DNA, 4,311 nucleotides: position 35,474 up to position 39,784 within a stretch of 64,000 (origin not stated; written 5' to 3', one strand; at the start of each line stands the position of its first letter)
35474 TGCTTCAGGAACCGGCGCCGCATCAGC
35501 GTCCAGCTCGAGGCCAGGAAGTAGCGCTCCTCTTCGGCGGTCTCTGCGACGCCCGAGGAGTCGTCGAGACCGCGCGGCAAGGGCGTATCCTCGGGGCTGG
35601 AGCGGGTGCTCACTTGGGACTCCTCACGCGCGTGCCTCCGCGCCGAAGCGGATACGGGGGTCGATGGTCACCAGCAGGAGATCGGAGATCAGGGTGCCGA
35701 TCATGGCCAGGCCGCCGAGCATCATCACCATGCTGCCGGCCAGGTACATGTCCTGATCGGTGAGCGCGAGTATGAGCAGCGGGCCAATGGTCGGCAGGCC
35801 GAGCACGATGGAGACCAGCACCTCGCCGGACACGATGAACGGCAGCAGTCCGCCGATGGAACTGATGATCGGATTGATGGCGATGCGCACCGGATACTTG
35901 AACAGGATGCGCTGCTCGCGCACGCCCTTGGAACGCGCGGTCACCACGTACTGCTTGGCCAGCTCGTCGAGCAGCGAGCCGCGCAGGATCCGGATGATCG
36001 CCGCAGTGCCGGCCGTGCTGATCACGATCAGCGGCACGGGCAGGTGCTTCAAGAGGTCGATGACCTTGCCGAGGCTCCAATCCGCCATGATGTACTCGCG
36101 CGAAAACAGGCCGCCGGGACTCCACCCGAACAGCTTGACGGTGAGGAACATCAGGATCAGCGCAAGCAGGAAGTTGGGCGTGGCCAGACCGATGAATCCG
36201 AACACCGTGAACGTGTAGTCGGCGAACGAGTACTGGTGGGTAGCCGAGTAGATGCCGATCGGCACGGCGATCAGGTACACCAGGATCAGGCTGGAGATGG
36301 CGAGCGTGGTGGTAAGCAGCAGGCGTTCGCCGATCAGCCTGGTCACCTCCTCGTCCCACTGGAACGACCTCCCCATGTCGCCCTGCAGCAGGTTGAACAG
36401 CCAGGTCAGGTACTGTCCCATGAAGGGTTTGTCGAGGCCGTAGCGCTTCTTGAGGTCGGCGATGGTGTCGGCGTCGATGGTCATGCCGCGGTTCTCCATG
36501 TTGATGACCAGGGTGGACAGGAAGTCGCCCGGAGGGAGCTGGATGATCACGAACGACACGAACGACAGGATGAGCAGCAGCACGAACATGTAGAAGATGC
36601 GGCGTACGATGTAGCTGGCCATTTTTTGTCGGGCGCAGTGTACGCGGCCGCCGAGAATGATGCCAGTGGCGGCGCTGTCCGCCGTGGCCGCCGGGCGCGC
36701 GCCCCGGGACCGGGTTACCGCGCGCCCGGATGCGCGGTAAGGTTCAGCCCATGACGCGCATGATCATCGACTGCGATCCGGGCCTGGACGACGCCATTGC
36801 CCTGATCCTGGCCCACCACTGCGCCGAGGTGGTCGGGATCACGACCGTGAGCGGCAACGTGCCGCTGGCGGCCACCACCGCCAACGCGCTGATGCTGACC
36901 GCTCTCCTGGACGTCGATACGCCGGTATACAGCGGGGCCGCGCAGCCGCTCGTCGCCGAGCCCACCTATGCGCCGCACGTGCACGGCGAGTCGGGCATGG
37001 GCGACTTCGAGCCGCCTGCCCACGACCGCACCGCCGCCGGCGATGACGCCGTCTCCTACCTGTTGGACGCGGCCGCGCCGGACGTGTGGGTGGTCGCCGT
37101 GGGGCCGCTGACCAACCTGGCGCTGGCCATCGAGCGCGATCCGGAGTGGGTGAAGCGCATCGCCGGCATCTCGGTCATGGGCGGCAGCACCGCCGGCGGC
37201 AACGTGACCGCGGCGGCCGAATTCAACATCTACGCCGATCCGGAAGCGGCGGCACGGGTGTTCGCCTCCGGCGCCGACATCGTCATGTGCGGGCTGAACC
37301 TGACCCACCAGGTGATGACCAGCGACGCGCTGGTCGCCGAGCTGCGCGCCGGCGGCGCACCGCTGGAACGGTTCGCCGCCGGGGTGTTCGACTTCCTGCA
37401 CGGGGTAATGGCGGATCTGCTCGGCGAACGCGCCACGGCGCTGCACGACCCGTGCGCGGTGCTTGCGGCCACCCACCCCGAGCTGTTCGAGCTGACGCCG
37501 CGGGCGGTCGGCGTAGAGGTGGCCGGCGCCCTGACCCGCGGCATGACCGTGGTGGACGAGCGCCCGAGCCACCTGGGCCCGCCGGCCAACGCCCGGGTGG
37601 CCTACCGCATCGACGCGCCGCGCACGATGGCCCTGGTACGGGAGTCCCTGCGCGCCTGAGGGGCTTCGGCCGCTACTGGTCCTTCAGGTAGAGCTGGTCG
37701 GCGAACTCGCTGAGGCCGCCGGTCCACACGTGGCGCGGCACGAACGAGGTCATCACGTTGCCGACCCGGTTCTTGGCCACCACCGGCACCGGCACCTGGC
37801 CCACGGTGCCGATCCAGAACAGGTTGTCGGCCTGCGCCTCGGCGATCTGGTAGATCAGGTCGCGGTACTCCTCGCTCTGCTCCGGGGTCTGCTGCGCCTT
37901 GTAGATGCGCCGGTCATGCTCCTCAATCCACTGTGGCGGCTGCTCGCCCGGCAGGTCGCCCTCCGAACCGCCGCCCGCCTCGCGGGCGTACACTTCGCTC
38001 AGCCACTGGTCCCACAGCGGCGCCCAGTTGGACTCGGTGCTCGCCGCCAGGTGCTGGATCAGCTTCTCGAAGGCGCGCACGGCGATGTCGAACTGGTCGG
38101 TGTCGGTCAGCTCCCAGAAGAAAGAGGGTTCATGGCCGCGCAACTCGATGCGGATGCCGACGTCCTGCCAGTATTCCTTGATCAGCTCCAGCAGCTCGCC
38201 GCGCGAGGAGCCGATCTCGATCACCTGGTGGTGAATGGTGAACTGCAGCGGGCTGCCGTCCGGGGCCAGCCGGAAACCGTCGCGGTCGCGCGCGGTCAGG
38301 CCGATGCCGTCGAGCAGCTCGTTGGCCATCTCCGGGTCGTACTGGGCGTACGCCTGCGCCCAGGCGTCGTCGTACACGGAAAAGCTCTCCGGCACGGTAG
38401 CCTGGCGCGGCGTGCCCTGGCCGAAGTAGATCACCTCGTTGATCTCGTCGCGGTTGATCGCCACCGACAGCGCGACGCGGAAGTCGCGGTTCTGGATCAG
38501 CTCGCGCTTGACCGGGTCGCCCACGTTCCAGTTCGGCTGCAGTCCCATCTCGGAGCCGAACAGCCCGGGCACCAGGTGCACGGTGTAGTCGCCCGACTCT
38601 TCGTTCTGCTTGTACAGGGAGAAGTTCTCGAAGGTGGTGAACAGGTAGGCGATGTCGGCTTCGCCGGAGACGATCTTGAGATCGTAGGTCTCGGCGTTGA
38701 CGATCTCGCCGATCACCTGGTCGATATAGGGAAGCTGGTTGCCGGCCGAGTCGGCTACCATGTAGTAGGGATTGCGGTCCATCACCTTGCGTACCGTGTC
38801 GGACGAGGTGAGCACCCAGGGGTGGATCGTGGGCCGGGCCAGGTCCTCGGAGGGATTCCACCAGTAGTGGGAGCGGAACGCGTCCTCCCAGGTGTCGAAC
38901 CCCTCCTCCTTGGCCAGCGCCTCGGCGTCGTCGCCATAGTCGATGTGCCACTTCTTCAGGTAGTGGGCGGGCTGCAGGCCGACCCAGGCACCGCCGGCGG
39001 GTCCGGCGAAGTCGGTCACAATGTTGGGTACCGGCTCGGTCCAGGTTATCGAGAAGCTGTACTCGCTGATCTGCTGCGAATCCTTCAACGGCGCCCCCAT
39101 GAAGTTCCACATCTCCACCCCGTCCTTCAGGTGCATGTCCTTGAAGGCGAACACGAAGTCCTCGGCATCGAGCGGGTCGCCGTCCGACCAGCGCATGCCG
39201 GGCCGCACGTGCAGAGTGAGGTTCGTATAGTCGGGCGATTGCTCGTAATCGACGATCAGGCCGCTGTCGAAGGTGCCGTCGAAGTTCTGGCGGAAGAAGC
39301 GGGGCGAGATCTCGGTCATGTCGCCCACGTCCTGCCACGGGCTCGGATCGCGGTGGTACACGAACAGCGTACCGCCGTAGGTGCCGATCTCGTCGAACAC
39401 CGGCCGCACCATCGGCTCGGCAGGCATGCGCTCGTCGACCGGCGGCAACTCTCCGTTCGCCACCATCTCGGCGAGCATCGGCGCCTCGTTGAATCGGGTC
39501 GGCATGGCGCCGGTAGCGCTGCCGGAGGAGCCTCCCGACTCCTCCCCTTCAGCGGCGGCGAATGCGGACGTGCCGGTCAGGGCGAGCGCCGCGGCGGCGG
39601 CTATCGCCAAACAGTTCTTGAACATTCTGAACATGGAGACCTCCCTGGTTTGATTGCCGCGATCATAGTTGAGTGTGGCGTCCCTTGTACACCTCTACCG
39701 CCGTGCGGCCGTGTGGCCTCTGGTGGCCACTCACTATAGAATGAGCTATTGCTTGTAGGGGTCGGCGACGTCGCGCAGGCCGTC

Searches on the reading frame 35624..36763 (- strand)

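Call 7: search_protein_families(library=pfam, proteins=[window:35624-36763:-], max_evalue=0.001)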
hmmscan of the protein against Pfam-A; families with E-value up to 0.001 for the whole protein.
window:35624-36763:- (379 aa): 2 families
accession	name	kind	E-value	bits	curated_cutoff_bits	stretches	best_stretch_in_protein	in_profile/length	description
PF00528.27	BPD_transp_1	-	1e-22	81.2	26.4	1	166-372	1-183/184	Binding-protein-dependent transport system inner membrane component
PF19300.4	BPD_transp_1_N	-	6.4e-11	42.9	23.8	1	48-154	1-113/114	Binding-prot-dependent transport system membrane comp, N-term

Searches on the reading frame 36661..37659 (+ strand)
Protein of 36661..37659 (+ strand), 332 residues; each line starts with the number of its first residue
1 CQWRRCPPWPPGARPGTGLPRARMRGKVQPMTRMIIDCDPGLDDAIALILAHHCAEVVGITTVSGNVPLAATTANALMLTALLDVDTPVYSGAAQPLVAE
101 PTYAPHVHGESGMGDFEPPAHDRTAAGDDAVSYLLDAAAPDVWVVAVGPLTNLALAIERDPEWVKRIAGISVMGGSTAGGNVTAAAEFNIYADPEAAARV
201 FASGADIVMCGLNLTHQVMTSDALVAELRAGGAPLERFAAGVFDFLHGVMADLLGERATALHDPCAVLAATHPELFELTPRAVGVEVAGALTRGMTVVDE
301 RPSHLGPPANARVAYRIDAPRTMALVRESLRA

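Call 7: search_protein_families(library=pfam, proteins=[window:36661-37659:+], max_evalue=0.001)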
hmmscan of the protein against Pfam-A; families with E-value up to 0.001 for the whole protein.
window:36661-37659:+ (332 aa): 1 family
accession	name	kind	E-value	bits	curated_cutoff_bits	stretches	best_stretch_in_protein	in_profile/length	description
PF01156.24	IU_nuc_hydro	-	4.3e-89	299.5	34.2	1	34-322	1-295/297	Inosine-uridine preferring nucleoside hydrolase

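Call 12: search_protein_families(library=ncbifam, proteins=[window:36751-37659:+], max_evalue=0.001)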
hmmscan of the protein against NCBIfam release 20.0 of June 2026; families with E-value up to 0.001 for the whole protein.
window:36751-37659:+ (302 aa): 4 families
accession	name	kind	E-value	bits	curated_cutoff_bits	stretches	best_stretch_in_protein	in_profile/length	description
NF008036.0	PRK10768.1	equivalog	4e-72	242.9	382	1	2-300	3-300/304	ribonucleoside hydrolase RihC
NF007761.0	PRK10443.1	equivalog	1.2e-65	221.7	433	1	2-301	3-308/311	pyrimidine-specific ribonucleoside hydrolase RihA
NF052221.1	UridNuclsHydUriH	equivalog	5.8e-65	219.5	450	1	4-301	2-307/310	uridine-preferring nucleoside hydrolase UriH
NF007417.0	PRK09955.1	equivalog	5e-59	199.7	459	1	3-301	5-307/313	ribosylpyrimidine nucleosidase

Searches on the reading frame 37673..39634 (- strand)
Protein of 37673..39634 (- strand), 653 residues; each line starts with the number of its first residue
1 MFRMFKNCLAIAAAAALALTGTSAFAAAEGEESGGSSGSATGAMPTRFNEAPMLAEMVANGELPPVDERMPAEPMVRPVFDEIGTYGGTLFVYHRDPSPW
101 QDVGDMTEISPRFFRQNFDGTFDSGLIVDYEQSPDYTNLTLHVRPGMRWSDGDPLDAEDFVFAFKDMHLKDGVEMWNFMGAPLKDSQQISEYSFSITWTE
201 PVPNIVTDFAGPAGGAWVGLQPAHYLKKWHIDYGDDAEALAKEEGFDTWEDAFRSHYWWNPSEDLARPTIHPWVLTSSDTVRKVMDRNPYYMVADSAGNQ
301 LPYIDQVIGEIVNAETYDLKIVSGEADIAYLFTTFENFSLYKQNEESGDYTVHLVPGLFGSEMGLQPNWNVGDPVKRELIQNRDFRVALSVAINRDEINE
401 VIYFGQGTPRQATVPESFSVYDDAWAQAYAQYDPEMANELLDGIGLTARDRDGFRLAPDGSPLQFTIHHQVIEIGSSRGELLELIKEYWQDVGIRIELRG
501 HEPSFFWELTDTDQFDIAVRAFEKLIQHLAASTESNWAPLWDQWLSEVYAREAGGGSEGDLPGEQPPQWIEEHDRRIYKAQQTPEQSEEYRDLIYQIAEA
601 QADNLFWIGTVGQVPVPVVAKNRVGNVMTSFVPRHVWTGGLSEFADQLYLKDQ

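Call 5: search_protein_families(library=pfam, proteins=[window:37673-39634:-], max_evalue=0.001)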
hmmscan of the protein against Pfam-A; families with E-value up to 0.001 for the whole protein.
window:37673-39634:- (653 aa): 1 family
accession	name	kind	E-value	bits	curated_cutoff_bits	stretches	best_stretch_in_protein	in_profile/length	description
PF00496.27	SBP_bac_5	-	4e-49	168.1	32.4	1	125-521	5-345/368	Bacterial extracellular solute-binding proteins, family 5 Middle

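Call 12: search_protein_families(library=ncbifam, proteins=[window:37673-39634:-], max_evalue=0.001)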
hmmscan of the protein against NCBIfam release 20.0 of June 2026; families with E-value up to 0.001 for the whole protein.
window:37673-39634:- (653 aa): 8 families
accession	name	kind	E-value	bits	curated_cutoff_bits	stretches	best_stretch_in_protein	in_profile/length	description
NF045467.1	Opp4A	equivalog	1.6e-28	99.3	650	2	302-517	237-452/556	oligopeptide ABC transporter substrate-binding protein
TIGR02294.1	nickel_nikA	equivalog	4.5e-16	58.4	393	1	284-519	180-397/501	nickel ABC transporter substrate-binding protein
TIGR04028.1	SBP_KPN_01854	hypoth_equivalog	4.4e-14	51.9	468.5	1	376-501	263-383/509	TIGR04028 family ABC transporter substrate-binding protein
NF047575.1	opine_bind_CntA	exception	7e-11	41.4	800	1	377-515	293-426/535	staphylopine-dependent metal ABC transporter substrate-binding lipoprotein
NF043070.1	DppA_dipep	equivalog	1.4e-08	33.7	1005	1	375-498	299-409/535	dipeptide ABC transporter periplasmic-binding protein DppA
NF045468.1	Opp5A_nikA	equivalog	5.7e-08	31.7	600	1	319-468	206-337/488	nickel ABC transporter substrate-binding protein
NF011942.0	PRK15413.1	equivalog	1.5e-05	23.9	594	1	375-446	275-343/512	glutathione ABC transporter substrate-binding protein GsiB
NF011684.0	PRK15104.1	equivalog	4.7e-05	22.3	947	1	117-166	77-125/543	oligopeptide ABC transporter substrate-binding protein OppA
